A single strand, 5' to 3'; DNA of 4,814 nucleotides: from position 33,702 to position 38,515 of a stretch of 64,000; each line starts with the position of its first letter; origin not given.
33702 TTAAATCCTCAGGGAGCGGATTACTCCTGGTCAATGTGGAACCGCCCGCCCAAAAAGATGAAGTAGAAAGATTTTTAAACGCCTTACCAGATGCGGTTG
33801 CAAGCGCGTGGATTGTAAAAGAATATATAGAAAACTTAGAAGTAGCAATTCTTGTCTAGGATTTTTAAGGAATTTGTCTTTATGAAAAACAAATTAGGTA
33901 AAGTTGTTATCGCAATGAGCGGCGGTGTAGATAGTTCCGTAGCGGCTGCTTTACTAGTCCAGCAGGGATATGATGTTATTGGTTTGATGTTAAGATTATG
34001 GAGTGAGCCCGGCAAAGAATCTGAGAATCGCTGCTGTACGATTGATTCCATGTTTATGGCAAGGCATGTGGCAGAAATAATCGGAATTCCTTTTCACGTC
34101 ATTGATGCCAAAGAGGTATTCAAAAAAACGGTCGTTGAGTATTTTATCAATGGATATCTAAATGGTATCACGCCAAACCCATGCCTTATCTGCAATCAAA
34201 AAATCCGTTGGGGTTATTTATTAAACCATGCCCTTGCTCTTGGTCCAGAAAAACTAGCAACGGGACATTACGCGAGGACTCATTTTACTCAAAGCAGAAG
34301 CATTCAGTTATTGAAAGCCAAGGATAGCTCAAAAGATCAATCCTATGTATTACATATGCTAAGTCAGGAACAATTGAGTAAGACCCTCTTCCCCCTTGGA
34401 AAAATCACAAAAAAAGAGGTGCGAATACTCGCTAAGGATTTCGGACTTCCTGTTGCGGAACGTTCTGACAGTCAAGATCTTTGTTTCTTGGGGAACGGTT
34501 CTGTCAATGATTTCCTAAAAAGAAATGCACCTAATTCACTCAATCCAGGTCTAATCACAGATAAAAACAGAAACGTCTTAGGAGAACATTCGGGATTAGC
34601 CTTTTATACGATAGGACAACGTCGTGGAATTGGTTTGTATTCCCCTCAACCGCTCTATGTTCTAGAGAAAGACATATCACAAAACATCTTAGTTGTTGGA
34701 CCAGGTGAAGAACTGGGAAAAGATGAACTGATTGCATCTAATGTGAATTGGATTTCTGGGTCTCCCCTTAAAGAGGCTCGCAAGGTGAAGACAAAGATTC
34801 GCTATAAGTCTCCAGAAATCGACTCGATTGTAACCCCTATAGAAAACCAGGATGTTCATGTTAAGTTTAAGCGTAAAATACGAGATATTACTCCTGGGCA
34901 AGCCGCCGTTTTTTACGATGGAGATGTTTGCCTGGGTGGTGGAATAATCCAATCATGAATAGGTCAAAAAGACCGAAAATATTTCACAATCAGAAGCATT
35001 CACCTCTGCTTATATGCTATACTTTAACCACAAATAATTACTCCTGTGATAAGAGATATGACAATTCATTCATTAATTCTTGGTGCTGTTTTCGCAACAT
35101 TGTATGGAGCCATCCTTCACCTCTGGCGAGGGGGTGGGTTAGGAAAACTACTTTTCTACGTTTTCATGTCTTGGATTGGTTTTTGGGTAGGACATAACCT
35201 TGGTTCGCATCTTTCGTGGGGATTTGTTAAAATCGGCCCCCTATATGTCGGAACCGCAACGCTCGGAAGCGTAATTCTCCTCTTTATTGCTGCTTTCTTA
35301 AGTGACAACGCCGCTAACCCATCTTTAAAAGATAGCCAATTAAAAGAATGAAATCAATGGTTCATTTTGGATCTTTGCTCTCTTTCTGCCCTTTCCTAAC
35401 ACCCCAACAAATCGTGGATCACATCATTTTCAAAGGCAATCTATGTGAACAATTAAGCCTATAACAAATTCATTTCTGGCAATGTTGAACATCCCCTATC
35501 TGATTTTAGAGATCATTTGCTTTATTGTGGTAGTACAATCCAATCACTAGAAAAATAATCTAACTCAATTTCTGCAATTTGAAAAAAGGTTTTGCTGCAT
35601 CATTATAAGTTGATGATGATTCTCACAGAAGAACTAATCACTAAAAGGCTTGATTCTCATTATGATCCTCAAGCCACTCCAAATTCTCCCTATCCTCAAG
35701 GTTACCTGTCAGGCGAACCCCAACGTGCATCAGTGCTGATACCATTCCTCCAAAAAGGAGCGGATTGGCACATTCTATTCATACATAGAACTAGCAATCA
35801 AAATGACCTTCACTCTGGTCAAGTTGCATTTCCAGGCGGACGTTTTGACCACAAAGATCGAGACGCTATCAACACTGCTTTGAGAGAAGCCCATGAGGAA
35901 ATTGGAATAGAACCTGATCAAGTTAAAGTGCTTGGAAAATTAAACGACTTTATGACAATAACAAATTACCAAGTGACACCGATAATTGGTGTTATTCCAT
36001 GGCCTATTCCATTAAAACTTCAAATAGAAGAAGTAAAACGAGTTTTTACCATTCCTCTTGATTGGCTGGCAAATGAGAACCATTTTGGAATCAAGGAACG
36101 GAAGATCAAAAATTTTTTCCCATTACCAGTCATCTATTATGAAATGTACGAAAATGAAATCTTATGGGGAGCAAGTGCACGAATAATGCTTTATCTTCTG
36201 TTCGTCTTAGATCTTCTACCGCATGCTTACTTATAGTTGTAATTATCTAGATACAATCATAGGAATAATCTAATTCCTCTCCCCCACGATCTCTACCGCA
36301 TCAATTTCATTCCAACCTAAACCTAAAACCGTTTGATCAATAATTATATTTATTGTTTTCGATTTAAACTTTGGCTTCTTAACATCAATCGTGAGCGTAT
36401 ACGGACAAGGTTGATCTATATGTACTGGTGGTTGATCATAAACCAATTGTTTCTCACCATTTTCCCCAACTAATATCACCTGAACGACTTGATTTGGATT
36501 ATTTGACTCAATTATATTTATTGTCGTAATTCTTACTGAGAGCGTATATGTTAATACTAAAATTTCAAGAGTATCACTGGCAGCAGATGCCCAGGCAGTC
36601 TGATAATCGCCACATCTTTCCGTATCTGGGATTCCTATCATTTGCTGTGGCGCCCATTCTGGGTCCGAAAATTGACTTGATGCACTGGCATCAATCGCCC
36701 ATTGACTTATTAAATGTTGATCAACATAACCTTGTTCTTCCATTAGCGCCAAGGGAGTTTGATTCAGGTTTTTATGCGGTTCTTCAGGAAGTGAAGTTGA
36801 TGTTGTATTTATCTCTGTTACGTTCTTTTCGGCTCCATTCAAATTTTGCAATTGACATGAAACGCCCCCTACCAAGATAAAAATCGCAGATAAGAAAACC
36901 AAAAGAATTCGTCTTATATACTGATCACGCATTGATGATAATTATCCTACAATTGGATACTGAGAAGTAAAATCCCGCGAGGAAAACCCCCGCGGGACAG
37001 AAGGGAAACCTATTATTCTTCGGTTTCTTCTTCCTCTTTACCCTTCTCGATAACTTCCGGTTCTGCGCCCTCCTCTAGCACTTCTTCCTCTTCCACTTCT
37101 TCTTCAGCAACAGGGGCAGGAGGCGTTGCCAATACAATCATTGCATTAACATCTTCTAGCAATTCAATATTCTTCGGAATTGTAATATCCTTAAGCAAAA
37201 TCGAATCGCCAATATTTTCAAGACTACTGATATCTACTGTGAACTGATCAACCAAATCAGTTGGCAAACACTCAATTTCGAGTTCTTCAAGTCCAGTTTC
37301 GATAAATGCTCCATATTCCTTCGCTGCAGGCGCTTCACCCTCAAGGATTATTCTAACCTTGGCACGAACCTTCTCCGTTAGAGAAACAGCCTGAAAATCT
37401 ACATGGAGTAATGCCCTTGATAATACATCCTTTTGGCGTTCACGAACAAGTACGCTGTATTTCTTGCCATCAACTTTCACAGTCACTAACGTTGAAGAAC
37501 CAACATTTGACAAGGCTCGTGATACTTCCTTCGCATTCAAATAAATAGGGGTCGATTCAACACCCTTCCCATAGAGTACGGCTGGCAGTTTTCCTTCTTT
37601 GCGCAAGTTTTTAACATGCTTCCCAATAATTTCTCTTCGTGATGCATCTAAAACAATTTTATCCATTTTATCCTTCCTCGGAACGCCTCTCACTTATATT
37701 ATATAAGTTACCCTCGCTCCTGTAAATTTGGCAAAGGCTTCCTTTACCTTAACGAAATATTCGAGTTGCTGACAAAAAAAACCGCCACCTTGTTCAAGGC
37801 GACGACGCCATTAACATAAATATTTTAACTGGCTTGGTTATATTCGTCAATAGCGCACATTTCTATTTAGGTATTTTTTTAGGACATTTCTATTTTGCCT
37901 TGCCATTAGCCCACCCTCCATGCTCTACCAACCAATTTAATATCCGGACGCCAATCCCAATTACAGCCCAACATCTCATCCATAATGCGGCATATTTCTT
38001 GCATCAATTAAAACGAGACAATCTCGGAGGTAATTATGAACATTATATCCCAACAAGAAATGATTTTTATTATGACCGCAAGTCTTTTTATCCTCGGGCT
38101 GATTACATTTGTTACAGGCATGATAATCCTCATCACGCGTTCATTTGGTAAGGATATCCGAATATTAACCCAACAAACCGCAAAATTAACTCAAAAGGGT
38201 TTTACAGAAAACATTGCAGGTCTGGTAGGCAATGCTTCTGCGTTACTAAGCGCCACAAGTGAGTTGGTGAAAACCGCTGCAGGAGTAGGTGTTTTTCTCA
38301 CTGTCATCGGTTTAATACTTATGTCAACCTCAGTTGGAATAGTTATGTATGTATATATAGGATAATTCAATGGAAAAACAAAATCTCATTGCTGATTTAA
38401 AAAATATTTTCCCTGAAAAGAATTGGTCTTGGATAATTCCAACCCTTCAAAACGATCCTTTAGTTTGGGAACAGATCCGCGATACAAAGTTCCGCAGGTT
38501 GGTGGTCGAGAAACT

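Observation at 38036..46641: Operon of a 2-TM miniprotein, an 1855-aa TPR giant and an 885-aa TPR + gingipain-like peptidase: candidate undescribed intracellular protease system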

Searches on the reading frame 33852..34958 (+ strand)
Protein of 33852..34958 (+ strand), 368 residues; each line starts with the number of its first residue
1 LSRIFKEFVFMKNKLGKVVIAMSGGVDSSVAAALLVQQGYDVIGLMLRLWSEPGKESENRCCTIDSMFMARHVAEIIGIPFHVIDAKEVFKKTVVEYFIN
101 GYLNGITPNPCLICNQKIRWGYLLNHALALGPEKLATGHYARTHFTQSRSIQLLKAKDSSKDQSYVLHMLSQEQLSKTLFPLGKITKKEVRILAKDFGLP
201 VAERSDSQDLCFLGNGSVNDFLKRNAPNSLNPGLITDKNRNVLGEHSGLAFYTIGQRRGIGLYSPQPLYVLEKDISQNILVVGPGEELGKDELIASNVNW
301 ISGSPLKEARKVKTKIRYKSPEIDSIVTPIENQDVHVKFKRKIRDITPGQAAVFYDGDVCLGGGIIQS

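Call 13: search_protein_families(library=pfam, proteins=[window:33852-34958:+], max_evalue=0.001)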
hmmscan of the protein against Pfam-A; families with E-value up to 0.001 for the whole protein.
window:33852-34958:+ (368 aa): 6 families
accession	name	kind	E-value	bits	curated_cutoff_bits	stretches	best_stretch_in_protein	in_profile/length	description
PF03054.22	tRNA_Me_trans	-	2.5e-73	246.5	20.6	1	17-214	2-201/202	tRNA methyl transferase HUP domain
PF20258.4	tRNA_Me_trans_C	-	2.6e-23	82.6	20.6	1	291-366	2-77/77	Aminomethyltransferase beta-barrel domain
PF20259.3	tRNA_Me_trans_M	-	3.4e-19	68.6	27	1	219-283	1-65/66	tRNA methyl transferase PRC-barrel domain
PF02540.23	NAD_synthase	-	4.1e-06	26.5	21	1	12-88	15-83/242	NAD synthase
PF00764.25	Arginosuc_synth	-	0.0002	21.9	27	1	17-92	1-67/162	Arginosuccinate synthase N-terminal HUP domain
PF02568.20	ThiI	-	0.00021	21.4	20.5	1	16-61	4-49/197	Thiamine biosynthesis protein (ThiI)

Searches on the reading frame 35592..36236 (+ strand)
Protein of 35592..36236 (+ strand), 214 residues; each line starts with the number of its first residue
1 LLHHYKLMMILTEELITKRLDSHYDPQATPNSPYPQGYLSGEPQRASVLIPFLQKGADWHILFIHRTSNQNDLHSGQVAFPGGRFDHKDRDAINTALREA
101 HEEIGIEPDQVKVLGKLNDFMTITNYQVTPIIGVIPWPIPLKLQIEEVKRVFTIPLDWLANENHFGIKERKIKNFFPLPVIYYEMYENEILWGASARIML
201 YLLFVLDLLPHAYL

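Call 13: search_protein_families(library=pfam, proteins=[window:35592-36236:+], max_evalue=0.001)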
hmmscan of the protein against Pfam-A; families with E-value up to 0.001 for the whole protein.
window:35592-36236:+ (214 aa): 1 family
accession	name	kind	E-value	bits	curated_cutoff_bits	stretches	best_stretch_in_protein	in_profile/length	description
PF00293.34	NUDIX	-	1.3e-10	41.9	21.1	1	45-122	3-74/134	NUDIX domain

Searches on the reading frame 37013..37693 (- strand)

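Call 13: search_protein_families(library=pfam, proteins=[window:37013-37693:-], max_evalue=0.001)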
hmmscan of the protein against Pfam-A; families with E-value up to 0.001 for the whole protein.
window:37013-37693:- (226 aa): 2 families
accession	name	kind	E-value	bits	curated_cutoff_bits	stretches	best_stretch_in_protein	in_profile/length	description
PF01386.24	Ribosomal_L25p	-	3.2e-21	76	23.6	1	15-100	1-82/82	Ribosomal L25p family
PF14693.11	Ribosomal_TL5_C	-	3.4e-20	72.6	27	1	108-192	1-83/84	Ribosomal protein TL5, C-terminal domain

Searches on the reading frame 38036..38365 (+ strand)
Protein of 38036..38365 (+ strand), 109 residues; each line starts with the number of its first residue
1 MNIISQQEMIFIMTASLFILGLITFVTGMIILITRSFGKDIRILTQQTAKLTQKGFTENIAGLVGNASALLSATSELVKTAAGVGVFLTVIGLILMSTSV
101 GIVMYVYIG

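Call 7: search_protein_families(library=pfam, proteins=[window:38036-38365:+], max_evalue=0.1)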
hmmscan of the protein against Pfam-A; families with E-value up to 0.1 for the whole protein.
window:38036-38365:+ (109 aa): 0 families

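Call 8: search_protein_families(library=ncbifam, proteins=[window:38036-38365:+], max_evalue=0.1)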
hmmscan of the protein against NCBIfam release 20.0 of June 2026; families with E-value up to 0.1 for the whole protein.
window:38036-38365:+ (109 aa): 0 families

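Call 10: search_protein_families(library=padloc, proteins=[window:38036-38365:+], max_evalue=1)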
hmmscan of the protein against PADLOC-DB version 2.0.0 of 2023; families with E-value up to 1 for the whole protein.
window:38036-38365:+ (109 aa): 0 families

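Call 24: find_homologous_proteins(query=window:38036-38365:+)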
Query window:38036-38365:+ (109 aa): 100 proteins with E <= 0.001 among 113 candidates.
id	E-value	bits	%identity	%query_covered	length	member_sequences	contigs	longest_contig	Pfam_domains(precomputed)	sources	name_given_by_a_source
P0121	6.3e-52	191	94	100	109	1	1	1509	-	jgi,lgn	-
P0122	7.7e-45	169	83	97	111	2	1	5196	-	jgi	-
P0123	4.3e-43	163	81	97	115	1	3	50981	-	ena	-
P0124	2.7e-31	125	63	94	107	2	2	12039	-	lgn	-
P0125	9.1e-31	124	58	100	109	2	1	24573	-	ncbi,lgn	-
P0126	8.5e-27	111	62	67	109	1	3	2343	-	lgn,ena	-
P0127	9.1e-27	111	53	97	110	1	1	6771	-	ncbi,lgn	ncbi:MAG: hypothetical protein WEC37_01510 [Anaerolineales bacterium]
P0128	9.3e-27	111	54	92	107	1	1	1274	-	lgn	-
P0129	1.2e-26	110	57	84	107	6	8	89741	-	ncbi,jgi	jgi:hypothetical protein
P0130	1.3e-26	110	53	97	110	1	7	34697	-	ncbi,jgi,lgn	jgi:hypothetical protein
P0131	4.8e-26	108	55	89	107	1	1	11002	-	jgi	jgi:hypothetical protein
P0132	6.3e-26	108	53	92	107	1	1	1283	-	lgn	-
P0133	8.2e-26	108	55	88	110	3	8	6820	-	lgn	-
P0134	8.2e-26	108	52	97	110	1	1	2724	-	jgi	jgi:hypothetical protein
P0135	9.8e-26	107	49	92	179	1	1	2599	-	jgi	jgi:hypothetical protein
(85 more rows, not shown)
